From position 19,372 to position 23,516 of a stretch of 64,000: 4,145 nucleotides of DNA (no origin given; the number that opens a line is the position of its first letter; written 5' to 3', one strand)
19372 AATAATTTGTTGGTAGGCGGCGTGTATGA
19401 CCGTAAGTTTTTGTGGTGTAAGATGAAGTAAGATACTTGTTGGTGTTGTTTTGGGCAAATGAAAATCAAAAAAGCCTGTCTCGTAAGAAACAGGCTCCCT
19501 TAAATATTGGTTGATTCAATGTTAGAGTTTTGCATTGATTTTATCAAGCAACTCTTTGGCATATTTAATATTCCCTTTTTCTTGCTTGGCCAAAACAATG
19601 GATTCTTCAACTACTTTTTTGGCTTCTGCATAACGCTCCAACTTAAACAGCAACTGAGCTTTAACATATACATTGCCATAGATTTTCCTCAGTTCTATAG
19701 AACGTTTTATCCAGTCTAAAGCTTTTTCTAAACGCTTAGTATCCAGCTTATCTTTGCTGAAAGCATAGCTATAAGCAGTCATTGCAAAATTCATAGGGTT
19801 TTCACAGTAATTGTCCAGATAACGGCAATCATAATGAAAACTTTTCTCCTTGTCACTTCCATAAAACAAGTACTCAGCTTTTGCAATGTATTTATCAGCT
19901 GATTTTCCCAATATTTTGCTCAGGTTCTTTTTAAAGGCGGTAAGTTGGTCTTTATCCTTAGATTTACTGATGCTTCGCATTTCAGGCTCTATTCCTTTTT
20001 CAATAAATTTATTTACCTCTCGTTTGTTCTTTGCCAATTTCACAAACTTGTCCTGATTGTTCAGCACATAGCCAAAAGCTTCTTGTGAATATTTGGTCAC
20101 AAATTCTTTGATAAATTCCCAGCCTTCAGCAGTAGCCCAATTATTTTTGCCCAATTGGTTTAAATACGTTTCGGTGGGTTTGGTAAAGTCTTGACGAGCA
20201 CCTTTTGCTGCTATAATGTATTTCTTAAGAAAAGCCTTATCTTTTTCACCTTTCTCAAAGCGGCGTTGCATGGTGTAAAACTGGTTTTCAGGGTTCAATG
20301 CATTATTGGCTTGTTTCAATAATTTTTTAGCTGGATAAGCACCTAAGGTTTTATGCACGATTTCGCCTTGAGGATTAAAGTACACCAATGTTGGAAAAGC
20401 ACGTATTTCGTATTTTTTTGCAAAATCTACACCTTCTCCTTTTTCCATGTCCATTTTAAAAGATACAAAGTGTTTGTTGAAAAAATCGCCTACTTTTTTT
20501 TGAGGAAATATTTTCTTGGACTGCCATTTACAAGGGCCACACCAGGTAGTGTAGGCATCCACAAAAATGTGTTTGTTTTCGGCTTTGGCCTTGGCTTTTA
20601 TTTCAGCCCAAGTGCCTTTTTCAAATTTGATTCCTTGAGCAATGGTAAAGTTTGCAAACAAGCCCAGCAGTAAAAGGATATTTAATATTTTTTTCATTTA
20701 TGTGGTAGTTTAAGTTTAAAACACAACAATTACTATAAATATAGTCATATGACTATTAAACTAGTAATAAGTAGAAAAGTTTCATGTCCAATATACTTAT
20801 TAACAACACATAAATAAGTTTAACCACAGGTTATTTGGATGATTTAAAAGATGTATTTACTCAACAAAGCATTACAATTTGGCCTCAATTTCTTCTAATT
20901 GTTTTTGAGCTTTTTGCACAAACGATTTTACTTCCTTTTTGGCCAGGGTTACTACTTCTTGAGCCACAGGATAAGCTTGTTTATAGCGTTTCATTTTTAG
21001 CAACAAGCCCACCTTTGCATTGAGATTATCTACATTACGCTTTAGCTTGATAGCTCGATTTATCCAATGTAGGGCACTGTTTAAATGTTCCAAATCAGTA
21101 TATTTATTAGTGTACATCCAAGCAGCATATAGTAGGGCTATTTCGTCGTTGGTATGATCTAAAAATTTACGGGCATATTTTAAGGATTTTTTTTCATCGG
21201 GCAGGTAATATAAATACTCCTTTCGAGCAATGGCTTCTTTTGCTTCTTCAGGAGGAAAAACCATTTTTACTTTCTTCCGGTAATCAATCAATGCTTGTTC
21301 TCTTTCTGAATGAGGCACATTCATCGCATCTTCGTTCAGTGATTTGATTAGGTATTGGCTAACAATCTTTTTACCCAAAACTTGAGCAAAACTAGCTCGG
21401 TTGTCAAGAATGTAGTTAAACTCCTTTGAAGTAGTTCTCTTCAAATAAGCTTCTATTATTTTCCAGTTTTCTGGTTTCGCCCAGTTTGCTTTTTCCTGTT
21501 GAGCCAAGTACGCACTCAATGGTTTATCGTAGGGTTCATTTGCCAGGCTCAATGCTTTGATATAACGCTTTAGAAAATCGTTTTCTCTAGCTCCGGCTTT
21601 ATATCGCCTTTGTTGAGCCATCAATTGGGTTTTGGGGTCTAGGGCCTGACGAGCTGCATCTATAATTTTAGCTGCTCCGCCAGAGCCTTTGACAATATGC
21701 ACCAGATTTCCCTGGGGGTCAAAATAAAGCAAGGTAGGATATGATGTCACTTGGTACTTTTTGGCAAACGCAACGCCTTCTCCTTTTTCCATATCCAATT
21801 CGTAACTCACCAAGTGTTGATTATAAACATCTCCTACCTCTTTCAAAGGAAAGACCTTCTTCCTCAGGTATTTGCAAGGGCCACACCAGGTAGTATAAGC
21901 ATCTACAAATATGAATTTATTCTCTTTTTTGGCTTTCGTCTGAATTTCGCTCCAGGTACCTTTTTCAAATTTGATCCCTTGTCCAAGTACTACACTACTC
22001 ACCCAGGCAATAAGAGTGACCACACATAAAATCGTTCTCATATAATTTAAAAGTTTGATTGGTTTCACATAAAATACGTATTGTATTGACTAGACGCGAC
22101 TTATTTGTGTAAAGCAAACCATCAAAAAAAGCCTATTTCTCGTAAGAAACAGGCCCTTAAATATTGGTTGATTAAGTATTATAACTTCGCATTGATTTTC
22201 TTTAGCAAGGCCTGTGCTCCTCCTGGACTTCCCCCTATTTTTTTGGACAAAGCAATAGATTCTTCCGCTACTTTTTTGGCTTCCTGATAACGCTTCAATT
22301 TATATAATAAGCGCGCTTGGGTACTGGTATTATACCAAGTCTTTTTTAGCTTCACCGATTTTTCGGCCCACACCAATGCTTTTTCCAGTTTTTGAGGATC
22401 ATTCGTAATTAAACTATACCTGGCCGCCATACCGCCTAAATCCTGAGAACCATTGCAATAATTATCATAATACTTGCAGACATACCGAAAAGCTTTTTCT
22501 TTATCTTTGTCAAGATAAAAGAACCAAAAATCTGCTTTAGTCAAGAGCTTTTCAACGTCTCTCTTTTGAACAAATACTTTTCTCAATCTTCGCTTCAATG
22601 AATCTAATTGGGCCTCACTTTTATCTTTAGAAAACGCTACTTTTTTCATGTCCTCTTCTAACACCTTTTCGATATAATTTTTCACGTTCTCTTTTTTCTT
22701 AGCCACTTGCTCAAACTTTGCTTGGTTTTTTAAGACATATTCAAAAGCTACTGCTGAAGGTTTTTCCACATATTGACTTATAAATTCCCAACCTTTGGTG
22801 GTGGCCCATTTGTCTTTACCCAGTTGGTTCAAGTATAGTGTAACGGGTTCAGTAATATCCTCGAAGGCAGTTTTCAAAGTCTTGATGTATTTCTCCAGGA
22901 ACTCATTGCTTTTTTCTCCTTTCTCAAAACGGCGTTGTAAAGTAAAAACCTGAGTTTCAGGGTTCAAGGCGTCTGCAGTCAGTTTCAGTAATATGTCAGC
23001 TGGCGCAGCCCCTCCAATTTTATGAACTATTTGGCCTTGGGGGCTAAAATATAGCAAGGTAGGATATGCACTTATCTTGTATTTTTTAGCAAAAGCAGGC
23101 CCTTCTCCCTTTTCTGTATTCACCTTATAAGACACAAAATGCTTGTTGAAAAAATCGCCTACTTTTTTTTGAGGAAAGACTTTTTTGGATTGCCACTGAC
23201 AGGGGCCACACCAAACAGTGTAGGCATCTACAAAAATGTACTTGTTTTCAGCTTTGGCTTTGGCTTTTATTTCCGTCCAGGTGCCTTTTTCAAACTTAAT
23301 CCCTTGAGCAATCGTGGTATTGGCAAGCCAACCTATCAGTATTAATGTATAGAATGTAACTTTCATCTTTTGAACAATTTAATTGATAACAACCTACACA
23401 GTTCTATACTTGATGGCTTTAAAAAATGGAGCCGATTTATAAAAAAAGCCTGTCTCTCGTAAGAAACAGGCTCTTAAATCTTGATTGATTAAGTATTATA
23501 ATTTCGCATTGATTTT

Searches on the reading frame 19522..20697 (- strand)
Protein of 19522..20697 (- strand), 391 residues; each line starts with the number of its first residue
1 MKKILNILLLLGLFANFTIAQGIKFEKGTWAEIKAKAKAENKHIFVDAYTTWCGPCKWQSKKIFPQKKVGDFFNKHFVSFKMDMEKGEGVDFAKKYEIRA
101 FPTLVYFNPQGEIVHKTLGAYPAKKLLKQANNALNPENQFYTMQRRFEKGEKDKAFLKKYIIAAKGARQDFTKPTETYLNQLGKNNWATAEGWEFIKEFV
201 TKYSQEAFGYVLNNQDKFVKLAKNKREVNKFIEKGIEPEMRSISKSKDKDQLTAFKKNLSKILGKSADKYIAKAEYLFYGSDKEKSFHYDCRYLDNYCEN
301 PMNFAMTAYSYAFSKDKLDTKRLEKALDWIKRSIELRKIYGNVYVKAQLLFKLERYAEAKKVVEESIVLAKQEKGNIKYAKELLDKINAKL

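Call 19: search_protein_families(library=pfam, proteins=[window:19522-20697:-], max_evalue=0.001)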
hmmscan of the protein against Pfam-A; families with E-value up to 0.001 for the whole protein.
window:19522-20697:- (391 aa): 6 families
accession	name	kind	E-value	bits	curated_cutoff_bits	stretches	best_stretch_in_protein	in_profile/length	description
PF13098.12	Thioredoxin_2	-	1.2e-14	54.9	27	1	37-128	1-102/104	Thioredoxin-like domain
PF00085.26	Thioredoxin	-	9.6e-11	42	23.5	1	34-130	11-101/103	Thioredoxin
PF13899.12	Thioredoxin_7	-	2.6e-09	37.5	27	1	29-109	5-83/83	Thioredoxin-like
PF03190.21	Thioredox_DsbH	-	3.3e-07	30.9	27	1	32-91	28-87/163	Protein of unknown function, DUF255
PF12895.13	ANAPC3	-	0.0003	21.5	27.2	1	311-365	27-81/82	Anaphase-promoting complex, cyclosome, subunit 3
PF07719.23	TPR_2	-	0.00082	19.8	27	0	345-371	6-32/34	Tetratricopeptide repeat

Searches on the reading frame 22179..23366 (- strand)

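Call 19: search_protein_families(library=pfam, proteins=[window:22179-23366:-], max_evalue=0.001)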
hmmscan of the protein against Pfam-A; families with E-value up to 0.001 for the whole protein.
window:22179-23366:- (395 aa): 5 families
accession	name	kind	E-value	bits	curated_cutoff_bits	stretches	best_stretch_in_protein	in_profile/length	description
PF13098.12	Thioredoxin_2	-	4.2e-12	46.8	27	1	37-129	1-103/104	Thioredoxin-like domain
PF13899.12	Thioredoxin_7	-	1.7e-09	38.1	27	1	30-109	6-83/83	Thioredoxin-like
PF00085.26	Thioredoxin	-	1.9e-09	37.9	23.5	1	35-128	12-99/103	Thioredoxin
PF03190.21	Thioredox_DsbH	-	1.1e-06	29.2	27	1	33-92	29-86/163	Protein of unknown function, DUF255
PF07719.23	TPR_2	-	0.00089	19.6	27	0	350-375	7-32/34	Tetratricopeptide repeat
